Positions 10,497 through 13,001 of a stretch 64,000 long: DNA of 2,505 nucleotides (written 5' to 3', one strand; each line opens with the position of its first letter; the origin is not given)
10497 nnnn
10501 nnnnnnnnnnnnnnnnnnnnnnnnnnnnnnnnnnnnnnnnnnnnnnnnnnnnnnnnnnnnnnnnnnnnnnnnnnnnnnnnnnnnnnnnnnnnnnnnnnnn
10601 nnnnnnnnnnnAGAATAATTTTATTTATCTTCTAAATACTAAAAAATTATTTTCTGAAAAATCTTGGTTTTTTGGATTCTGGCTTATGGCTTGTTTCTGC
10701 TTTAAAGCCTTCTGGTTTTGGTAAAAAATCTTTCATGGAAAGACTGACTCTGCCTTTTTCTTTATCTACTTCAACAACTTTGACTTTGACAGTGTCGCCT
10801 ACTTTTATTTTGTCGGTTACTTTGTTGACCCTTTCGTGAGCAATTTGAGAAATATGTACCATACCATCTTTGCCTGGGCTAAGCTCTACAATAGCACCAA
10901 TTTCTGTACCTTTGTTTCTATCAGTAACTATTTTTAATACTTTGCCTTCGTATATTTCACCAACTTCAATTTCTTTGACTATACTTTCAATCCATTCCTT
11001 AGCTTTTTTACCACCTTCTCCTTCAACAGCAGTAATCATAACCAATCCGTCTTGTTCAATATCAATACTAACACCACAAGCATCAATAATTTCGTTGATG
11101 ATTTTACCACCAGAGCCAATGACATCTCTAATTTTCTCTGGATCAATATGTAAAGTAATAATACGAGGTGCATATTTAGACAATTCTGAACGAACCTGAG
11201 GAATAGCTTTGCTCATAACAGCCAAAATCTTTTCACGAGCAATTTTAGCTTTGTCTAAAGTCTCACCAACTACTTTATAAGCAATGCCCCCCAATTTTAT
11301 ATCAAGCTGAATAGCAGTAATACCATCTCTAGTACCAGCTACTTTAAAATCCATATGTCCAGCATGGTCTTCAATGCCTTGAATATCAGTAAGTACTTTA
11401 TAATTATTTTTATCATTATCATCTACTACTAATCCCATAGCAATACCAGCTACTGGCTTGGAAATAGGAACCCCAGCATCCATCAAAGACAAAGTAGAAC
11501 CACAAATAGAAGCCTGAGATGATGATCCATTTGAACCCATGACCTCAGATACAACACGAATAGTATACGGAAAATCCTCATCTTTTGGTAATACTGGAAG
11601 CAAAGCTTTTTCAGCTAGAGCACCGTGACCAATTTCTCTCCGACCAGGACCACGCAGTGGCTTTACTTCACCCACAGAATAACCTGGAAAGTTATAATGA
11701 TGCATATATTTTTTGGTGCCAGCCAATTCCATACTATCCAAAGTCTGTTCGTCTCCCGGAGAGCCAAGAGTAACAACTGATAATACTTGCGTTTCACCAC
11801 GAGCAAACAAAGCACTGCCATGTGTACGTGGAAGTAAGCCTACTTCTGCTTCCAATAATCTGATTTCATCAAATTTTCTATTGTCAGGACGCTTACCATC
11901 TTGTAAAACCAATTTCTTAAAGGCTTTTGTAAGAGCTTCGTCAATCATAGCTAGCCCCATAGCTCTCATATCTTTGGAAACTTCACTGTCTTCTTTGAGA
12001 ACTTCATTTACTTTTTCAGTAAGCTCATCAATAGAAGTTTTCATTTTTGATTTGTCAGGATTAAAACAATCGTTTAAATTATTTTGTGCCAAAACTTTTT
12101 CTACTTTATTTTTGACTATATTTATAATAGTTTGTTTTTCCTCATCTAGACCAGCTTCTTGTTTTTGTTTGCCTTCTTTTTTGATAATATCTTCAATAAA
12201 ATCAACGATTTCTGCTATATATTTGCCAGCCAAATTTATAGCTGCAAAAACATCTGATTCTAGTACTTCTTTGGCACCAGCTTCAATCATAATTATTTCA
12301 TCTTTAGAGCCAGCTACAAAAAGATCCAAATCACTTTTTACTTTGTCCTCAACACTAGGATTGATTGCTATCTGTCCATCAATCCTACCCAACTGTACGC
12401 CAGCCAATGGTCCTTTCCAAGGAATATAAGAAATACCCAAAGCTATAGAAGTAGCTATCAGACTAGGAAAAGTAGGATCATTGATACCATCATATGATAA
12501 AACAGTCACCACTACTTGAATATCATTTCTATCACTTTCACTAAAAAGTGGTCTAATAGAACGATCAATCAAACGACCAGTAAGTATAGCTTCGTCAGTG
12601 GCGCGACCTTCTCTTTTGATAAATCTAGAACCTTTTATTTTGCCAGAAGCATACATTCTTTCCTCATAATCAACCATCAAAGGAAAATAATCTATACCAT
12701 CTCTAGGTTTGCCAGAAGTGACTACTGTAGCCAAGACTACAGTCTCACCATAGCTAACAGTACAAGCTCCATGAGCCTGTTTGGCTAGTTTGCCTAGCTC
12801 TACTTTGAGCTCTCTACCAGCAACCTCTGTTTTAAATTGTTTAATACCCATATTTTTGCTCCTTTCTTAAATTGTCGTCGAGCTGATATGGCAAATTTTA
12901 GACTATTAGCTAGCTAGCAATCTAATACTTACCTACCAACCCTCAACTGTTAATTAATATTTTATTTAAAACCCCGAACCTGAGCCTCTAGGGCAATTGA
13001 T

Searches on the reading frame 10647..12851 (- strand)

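Call 32: search_protein_families(library=pfam, proteins=[window:10647-12851:-], max_evalue=0.00001)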
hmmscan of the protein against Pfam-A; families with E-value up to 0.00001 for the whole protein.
window:10647-12851:- (734 aa): 4 families
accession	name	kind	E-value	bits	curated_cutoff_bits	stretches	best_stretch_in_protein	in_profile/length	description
PF01138.27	RNase_PH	-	1.2e-55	187.9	25.5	2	12-144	2-130/130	3' exoribonuclease family, domain 1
PF00575.29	S1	-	6.6e-16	58.9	22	1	628-707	2-74/74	S1 RNA binding domain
PF03725.20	RNase_PH_C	-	5.5e-14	52.3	20.8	1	148-209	2-65/67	3' exoribonuclease family, domain 2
PF00013.35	KH_1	-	5.2e-09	36.2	21.5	1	565-622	2-65/66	KH domain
